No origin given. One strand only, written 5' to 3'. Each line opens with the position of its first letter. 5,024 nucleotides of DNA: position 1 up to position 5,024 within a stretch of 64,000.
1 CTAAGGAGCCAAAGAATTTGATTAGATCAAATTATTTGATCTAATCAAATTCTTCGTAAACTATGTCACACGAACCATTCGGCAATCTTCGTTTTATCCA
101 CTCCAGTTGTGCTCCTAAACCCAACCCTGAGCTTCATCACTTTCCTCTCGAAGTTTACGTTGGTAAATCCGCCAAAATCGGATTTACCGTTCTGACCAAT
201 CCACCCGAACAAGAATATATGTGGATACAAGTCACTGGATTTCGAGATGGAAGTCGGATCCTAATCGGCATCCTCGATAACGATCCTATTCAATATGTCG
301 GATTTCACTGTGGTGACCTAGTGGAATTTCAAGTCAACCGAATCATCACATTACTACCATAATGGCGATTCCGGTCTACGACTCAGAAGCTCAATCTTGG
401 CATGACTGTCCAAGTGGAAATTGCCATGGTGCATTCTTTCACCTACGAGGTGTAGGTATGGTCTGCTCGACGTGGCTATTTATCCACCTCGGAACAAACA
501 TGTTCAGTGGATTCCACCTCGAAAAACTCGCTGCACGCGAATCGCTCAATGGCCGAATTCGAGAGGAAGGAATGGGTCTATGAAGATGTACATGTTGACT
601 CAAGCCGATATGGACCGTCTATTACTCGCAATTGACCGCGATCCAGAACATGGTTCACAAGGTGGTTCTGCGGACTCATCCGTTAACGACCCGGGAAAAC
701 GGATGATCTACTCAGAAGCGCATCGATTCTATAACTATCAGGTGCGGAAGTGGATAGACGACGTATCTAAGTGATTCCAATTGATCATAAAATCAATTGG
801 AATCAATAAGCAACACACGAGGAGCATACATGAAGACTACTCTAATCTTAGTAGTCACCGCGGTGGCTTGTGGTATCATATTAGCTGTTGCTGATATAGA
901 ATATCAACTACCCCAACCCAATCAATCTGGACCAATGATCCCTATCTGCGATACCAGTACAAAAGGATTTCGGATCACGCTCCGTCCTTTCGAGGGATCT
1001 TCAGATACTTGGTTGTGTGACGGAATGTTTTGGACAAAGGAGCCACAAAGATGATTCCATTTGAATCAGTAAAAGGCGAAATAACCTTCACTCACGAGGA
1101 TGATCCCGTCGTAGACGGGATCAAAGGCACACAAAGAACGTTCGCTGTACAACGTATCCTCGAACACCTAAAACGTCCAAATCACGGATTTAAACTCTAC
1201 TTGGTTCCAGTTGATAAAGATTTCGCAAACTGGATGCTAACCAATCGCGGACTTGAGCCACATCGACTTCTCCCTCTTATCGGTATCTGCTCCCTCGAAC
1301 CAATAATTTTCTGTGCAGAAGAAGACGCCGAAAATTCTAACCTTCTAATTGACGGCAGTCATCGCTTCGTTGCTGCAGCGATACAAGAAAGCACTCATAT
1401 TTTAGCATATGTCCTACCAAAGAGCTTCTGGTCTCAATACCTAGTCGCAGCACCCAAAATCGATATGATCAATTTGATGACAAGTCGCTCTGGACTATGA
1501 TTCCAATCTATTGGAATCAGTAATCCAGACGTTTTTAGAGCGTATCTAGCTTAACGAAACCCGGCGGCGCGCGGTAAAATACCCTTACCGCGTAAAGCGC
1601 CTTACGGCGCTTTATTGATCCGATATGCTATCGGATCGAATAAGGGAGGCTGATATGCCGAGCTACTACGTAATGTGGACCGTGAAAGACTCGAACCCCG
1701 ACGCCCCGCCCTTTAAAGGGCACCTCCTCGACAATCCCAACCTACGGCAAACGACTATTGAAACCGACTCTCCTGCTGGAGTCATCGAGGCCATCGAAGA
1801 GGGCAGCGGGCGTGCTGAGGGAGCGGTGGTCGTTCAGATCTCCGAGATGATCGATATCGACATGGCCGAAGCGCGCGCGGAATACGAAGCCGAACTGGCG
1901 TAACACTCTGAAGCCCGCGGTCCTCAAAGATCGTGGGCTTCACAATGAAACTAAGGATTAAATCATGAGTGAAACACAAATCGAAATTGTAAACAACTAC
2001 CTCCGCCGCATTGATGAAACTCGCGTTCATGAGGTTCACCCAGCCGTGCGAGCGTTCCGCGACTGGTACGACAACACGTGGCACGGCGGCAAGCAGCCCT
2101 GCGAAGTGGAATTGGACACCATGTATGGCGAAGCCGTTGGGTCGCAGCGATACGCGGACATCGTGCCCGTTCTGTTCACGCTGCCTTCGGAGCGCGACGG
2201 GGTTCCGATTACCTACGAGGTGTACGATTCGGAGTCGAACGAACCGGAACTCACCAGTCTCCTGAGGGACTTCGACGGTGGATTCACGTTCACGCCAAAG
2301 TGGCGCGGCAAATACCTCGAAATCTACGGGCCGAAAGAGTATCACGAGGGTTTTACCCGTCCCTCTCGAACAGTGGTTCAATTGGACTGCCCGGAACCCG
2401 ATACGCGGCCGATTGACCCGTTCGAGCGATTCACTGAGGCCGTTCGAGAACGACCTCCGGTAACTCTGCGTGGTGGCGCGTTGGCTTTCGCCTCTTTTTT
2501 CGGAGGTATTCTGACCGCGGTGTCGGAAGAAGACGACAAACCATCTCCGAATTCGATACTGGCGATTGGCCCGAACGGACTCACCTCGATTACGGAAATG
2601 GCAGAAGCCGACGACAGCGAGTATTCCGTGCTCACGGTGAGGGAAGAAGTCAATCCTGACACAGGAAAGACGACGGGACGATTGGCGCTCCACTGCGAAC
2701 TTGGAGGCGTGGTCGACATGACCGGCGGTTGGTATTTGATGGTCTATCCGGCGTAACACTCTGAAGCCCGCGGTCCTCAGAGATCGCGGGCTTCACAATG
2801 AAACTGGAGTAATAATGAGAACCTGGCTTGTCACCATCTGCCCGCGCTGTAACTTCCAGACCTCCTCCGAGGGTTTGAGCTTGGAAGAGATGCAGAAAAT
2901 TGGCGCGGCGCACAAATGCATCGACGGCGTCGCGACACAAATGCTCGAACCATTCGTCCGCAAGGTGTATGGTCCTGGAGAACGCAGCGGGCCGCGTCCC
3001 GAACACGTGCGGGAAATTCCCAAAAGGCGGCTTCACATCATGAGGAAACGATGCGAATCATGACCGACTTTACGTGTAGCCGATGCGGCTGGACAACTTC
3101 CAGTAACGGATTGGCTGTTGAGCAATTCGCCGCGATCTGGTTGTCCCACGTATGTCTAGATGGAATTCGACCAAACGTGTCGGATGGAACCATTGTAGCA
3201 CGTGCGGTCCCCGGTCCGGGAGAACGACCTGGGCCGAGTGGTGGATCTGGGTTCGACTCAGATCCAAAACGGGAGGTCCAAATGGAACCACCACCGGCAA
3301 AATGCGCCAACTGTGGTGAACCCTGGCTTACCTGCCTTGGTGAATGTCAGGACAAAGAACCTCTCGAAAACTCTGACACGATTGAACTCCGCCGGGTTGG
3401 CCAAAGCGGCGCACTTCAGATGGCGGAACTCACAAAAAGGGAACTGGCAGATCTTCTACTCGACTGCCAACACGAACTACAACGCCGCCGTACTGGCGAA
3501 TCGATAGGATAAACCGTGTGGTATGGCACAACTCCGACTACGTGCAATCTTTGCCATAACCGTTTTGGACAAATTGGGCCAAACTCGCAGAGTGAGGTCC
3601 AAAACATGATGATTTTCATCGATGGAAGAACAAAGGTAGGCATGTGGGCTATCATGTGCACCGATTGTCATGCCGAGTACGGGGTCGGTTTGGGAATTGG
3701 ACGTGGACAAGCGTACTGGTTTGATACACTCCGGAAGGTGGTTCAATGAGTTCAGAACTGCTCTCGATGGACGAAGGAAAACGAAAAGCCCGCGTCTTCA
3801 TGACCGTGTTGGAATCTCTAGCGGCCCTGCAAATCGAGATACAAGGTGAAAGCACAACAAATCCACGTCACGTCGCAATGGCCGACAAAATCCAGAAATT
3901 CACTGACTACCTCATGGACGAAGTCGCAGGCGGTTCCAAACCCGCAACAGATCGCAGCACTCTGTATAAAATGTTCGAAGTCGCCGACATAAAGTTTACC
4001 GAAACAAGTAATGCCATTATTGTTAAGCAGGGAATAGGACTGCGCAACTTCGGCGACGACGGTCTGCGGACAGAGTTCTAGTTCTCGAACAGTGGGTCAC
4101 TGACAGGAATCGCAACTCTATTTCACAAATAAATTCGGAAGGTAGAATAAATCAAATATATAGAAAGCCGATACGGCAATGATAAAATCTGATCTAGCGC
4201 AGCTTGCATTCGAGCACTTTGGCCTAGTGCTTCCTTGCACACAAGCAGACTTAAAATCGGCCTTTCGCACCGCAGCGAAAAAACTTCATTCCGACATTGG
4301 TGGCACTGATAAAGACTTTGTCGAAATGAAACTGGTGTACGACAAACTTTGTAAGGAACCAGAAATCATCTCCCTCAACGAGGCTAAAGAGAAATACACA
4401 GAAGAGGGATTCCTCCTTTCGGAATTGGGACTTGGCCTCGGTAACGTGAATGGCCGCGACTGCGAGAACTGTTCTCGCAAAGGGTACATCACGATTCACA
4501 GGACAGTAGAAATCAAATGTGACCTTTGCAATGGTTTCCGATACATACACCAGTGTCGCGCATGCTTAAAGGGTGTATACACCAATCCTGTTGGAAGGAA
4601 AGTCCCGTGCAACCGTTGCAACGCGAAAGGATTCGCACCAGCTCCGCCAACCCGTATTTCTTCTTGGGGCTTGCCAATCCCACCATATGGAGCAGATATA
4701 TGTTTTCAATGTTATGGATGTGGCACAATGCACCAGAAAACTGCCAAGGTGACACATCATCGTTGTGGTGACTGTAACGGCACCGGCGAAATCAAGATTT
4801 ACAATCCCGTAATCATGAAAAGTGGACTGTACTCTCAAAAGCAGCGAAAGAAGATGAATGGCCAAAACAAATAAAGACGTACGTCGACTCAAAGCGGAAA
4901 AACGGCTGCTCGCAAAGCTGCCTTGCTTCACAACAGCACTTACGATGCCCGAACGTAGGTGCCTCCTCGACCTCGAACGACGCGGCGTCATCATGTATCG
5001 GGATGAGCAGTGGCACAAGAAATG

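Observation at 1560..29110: Recurrent upstream hairpins whose loop carries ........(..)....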

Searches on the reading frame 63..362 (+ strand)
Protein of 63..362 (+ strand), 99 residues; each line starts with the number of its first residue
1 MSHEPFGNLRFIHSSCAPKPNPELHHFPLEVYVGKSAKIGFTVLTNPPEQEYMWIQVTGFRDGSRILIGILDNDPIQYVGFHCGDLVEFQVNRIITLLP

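Call 34: search_protein_families(library=pfam, alignment_id=A1, max_evalue=0.0001)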
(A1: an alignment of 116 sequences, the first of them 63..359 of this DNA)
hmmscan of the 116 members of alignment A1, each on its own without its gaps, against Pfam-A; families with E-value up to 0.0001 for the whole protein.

A. member 1, window:63-359:+ (99 aa): 0 families

B. families by the number of members that match (of 116 scanned): 23 families
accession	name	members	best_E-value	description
PF00004.35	AAA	2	1.1e-14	ATPase family associated with various cellular activities (AAA)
PF25283.1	DUF7873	1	2.9e-58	Family of unknown function (DUF7873)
PF00476.26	DNA_pol_A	1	1.2e-32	DNA polymerase family A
PF11978.13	MVP_shoulder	1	4.4e-28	Shoulder domain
PF10127.15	RlaP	1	5.5e-27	RNA repair pathway DNA polymerase beta family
PF22725.1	GFO_IDH_MocA_C3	1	1.5e-25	GFO/IDH/MocA C-terminal domain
PF02894.22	GFO_IDH_MocA_C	1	4.4e-25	Oxidoreductase family, C-terminal alpha/beta domain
PF08706.16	D5_N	1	2.1e-21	D5 N terminal like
PF09250.16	Prim-Pol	1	6.4e-21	Bifunctional DNA primase/polymerase, N-terminal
PF01408.29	GFO_IDH_MocA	1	1.4e-16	Oxidoreductase family, NAD-binding Rossmann fold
PF13419.12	HAD_2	1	6.1e-16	Haloacid dehalogenase-like hydrolase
PF00313.28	CSD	1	5.5e-15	'Cold-shock' DNA-binding domain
PF19263.5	DUF5906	1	9.1e-13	Family of unknown function (DUF5906)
PF17795.6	Vault_3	1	1.8e-10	Major Vault Protein Repeat domain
PF12850.12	Metallophos_2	1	1.9e-08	Calcineurin-like phosphoesterase superfamily domain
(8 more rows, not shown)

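Call 35: search_protein_families(library=phrogs, alignment_id=A1, max_evalue=1e-8)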
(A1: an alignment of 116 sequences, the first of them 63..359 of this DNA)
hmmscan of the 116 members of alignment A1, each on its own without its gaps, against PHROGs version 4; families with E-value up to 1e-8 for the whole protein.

A. member 1, window:63-359:+ (99 aa): 0 families

B. families by the number of members that match (of 116 scanned): 32 families (the first 25 are shown)
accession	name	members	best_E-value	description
phrog_1156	-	2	1.3e-79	DNA primase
phrog_3757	-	2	3.6e-21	-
phrog_10440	-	1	1.8e-122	-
phrog_26613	-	1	7.9e-102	-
phrog_1829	-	1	1.2e-84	DNA primase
phrog_6088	-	1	2e-84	DNA primase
phrog_2478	-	1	2.4e-75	DNA polymerase/primase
phrog_17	-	1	5e-75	DNA polymerase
phrog_388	-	1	8.5e-62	nucleotidyltransferase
phrog_16950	-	1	1.7e-53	DNA primase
phrog_547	-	1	4.5e-53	phosphoesterase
phrog_864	-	1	3.4e-51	DNA primase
phrog_1883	-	1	4.2e-49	DNA helicase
phrog_29662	-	1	2.4e-46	ATP-dependent protease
phrog_19090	-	1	4.5e-41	-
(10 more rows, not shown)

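Call 50: find_encoding_contigs(protein=window:63-362:+, flank=10000, max_places=2)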
Protein window:63-362:+ (99 aa): 2 contigs read that carry it; 2 places shown.
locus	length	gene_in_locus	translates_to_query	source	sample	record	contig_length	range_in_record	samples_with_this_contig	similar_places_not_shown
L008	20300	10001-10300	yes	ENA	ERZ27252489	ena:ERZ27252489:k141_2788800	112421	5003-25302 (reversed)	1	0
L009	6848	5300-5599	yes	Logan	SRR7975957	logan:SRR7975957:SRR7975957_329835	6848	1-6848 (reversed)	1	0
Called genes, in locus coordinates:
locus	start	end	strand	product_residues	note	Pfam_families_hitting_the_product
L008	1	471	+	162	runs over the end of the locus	-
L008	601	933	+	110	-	-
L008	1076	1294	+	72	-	-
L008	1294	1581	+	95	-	-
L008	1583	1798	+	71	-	-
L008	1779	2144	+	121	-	-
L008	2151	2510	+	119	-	-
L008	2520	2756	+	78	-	-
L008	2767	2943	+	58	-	-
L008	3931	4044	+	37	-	-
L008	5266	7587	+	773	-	PF09250:Prim-Pol (weak), PF05272:VapE-like_dom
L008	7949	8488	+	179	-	-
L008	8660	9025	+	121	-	-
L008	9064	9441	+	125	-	PF13671:AAA_33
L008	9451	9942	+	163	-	-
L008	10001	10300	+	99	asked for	-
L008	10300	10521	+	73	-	-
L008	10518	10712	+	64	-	-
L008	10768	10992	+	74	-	-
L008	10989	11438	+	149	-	-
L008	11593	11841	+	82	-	-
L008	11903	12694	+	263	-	-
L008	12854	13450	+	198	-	-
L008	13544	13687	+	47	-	-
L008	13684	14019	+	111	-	-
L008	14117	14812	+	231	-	-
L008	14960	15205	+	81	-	-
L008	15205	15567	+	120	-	-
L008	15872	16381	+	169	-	-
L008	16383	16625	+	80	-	-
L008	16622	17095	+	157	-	-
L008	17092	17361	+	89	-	-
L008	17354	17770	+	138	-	-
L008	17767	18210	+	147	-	-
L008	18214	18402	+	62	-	-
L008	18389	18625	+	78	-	-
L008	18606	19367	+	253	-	PF09250:Prim-Pol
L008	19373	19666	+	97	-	-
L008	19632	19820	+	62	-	-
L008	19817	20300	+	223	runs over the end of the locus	-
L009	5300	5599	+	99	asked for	-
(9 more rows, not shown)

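Call 86: find_homologous_proteins(query=L008:601-933:+, max_evalue=1e-10)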
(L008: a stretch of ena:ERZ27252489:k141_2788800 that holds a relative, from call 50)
Query L008:601-933:+ (110 aa): 1 proteins with E <= 1e-10 among 9 candidates.
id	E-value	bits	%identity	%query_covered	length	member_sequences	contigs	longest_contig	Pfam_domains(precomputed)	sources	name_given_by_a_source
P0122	4.3e-66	238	100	100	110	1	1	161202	-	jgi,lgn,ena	-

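Call 87: find_encoding_contigs(protein=P0122, flank=10000, max_places=2)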
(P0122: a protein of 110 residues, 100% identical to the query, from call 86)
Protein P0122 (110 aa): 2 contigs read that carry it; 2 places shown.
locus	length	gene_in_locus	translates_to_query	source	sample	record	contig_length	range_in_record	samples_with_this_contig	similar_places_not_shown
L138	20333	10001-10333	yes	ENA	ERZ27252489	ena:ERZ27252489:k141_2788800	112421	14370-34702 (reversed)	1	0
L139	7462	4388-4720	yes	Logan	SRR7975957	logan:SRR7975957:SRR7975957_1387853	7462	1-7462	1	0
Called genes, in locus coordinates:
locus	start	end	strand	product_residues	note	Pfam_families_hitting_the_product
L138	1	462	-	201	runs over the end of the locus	PF00072:Response_reg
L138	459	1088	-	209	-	-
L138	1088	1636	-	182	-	-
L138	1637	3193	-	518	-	-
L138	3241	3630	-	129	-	-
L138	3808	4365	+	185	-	PF04545:Sigma70_r4 (weak)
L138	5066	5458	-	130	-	-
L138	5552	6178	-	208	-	-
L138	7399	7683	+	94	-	-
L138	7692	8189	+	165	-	-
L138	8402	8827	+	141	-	-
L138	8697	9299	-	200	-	-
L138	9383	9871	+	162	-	-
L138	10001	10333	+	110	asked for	-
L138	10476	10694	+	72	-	-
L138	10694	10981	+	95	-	-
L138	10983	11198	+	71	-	-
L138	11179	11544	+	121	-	-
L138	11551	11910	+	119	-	-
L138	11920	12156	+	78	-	-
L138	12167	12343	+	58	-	-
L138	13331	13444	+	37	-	-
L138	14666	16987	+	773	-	PF09250:Prim-Pol (weak), PF05272:VapE-like_dom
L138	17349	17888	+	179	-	-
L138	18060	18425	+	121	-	-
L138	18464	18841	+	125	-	PF13671:AAA_33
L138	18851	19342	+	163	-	-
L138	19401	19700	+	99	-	-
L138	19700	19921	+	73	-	-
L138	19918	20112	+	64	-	-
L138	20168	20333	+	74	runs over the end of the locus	-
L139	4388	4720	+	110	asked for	-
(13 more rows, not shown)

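Call 88: search_protein_families(library=pfam, proteins=[L138:3808-4365:+, L138:1-462:-, L138:459-1088:-, L138:1088-1636:-, L138:1637-3193:-, L138:3241-3630:-, L138:5066-5458:-, L138:5552-6178:-, L138:7692-8189:+, L138:8402-8827:+], max_evalue=0.1)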
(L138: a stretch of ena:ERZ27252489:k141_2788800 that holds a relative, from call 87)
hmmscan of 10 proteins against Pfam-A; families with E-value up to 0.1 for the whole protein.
L138:3808-4365:+ (185 aa): 2 families
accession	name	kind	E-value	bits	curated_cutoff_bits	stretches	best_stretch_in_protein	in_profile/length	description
PF04545.22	Sigma70_r4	-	2.8e-06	27.2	24.1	1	7-40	8-42/50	Sigma-70, region 4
PF13384.12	HTH_23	-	0.0061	16.8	24.6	1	10-40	9-39/50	Homeodomain-like domain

L138:1-462:- (154 aa): 2 families
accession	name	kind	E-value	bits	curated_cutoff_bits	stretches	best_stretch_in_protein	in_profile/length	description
PF00072.30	Response_reg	-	5.8e-17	62.3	30.2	1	71-149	1-78/111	Response regulator receiver domain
PF23198.2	PDE8A_N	-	0.012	16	29.6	1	86-138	28-80/147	PDE8A-like, N-terminal domain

L138:459-1088:- (209 aa): 2 families
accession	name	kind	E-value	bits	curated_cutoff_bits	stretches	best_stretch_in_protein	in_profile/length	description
PF15005.11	IZUMO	-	0.047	14.8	25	1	157-206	61-110/143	Izumo sperm-egg fusion, Ig domain-associated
PF11446.13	DUF2897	-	0.074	13.4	25.2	0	27-46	9-28/54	Protein of unknown function (DUF2897)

L138:1088-1636:- (182 aa): 2 families
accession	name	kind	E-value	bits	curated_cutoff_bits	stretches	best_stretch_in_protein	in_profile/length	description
PF18949.5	DUF5693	-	0.013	14.4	29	1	30-95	302-366/609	Family of unknown function (DUF5693)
PF15872.10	SRTM1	-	0.049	14.2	27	1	20-64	16-61/103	Serine-rich and transmembrane domain-containing protein 1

L138:1637-3193:- (518 aa): 0 families

L138:3241-3630:- (129 aa): 0 families

L138:5066-5458:- (130 aa): 0 families

L138:5552-6178:- (208 aa): 0 families

L138:7692-8189:+ (165 aa): 0 families

L138:8402-8827:+ (141 aa): 0 families

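Call 89: search_protein_families(library=phrogs, proteins=[L138:3808-4365:+, L138:1-462:-, L138:459-1088:-, L138:1088-1636:-, L138:1637-3193:-, L138:3241-3630:-, L138:5066-5458:-, L138:5552-6178:-, L138:7692-8189:+, L138:8402-8827:+], max_evalue=0.001)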
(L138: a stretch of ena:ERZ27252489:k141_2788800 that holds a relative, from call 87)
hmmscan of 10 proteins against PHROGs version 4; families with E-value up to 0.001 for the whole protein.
L138:3808-4365:+ (185 aa): 3 families
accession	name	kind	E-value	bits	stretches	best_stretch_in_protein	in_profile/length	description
phrog_16521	-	unknown function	2.6e-18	67.9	1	99-165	11-77/178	-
phrog_351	-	transcription regulation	3e-07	30.4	1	7-113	679-781/928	RNA polymerase sigma factor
phrog_1303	-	DNA, RNA and nucleotide metabolism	0.00095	19.9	0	8-59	29-80/184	DNA binding protein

L138:1-462:- (154 aa): 5 families
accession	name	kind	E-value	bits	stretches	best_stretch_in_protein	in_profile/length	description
phrog_5982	-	unknown function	1.3e-16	60.6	1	62-150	862-950/1030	-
phrog_731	-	unknown function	1.3e-15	58.4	1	69-146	2-78/227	-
phrog_20458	-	unknown function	3.2e-11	43.2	1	47-146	676-778/829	-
phrog_18358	-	unknown function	1.5e-06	27.5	1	51-136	654-739/904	-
phrog_8810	-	unknown function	0.00013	22.7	1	70-146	2-83/245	-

L138:459-1088:- (209 aa): 0 families

L138:1088-1636:- (182 aa): 0 families

L138:1637-3193:- (518 aa): 2 families
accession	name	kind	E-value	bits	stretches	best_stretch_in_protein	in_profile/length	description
phrog_2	-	head and packaging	2.2e-28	100.5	1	30-503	250-595/807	terminase large subunit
phrog_5902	-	unknown function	3.8e-16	60.3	1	50-213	35-202/359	-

L138:3241-3630:- (129 aa): 0 families

L138:5066-5458:- (130 aa): 0 families

L138:5552-6178:- (208 aa): 0 families

L138:7692-8189:+ (165 aa): 0 families

L138:8402-8827:+ (141 aa): 0 families

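Call 94: search_solved_structures(query=L138:3808-4365:+, max_evalue=1)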
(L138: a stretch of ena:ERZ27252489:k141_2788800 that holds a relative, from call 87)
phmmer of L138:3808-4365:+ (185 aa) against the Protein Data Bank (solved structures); distinct sequences matched with E-value up to 1: 0.

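Call 95: search_protein_families(library=ncbifam, proteins=[L138:3808-4365:+, L138:1-462:-], max_evalue=0.1)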
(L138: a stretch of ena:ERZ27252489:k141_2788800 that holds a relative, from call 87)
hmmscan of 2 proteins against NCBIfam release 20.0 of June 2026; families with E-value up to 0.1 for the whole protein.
L138:3808-4365:+ (185 aa): 3 families
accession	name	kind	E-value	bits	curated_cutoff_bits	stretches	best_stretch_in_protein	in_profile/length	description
TIGR02937.1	sigma70-ECF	superfamily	1.2e-05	25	42.9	1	7-40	121-155/165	sigma-70 family RNA polymerase sigma factor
TIGR02980.1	SigBFG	subfamily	0.0012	18.6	234.35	1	7-40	182-216/227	SigB/SigF/SigG family RNA polymerase sigma factor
NF040595.1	HTH_Cbp1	equivalog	0.038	13.9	140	1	9-65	53-110/135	CRISPR DNA repeat-binding protein Cbp1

L138:1-462:- (154 aa): 87 families (the best 25 are shown)
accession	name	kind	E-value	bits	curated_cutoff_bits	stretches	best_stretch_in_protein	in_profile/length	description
NF007969.0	PRK10693.1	equivalog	1.7e-13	50.3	329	1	68-148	7-86/337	two-component system response regulator RssB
NF045944.1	ResRegRpaBCyano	equivalog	2.4e-12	46.7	330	1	72-146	1-73/229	response regulator transcription factor RpaB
NF041733.1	resp_reg_CseB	equivalog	5.1e-12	45.6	350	1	70-148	2-78/228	two-component system response regulator CseB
NF008099.0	PRK10841.1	equivalog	7.9e-12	43.8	920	1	63-146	817-901/949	two-component system sensor histidine kinase RcsC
NF051870.1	NAssimRespRegNtrX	equivalog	9.9e-11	41.2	600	1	69-149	2-83/452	nitrogen assimilation response regulator NtrX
NF040689.1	MtrAB_MtrA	equivalog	1.4e-10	40.9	300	1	71-146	1-74/219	MtrAB system response regulator MtrA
TIGR02154.1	PhoB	equivalog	1.5e-10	40.8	296.2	1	69-145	3-80/226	phosphate regulon transcriptional regulator PhoB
NF040534.1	resp_reg_YycF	equivalog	4.9e-10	39.1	340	1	69-146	1-76/231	response regulator YycF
NF045505.1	RR_RssB_Pseudo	equivalog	3.3e-09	36.3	700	1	69-150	6-86/394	two-component system response regulator RssB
NF045717.1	DVU0259_DivK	exception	3.7e-09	36.8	160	1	68-149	2-84/117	DVU0259 family response regulator domain-containing protein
TIGR02956.1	TMAO_torS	equivalog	3.7e-09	35.2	676.5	1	66-148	701-783/967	TMAO reductase system sensor histidine kinase/response regulator TorS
NF053854.1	RespRegPhoBBctds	equivalog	3.8e-09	36.2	270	1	71-145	1-75/225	two-component system response regulator PhoB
NF033120.0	vanR_FM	exception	4.8e-09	36.2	460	1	70-148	5-81/231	vancomycin resistance response regulator transcription factor, VanR-F/VanR-M family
NF008296.0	PRK11083.1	equivalog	5.5e-09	35.8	273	1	68-145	3-78/228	two-component system response regulator CreB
NF007135.0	PRK09581.1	equivalog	6.8e-09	35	474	1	70-137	4-70/457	PleD family two-component system response regulator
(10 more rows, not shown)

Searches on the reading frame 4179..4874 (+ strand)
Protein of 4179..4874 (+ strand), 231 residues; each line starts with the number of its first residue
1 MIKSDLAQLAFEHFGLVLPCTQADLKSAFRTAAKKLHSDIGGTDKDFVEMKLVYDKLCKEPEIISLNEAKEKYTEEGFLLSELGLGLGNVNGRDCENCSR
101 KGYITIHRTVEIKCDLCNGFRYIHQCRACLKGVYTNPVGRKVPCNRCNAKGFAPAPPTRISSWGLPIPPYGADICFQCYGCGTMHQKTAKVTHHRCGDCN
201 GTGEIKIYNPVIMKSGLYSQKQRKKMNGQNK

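Call 21: search_protein_families(library=pfam, proteins=[window:4179-4874:+], max_evalue=0.01)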
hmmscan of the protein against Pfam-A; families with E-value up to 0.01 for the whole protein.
window:4179-4874:+ (231 aa): 1 family
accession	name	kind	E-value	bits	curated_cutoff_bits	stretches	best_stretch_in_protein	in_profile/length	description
PF23733.2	GRXCR1-2_C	-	0.00096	19.5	26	0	114-153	1-41/47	GRXCR1/2, C-terminal domain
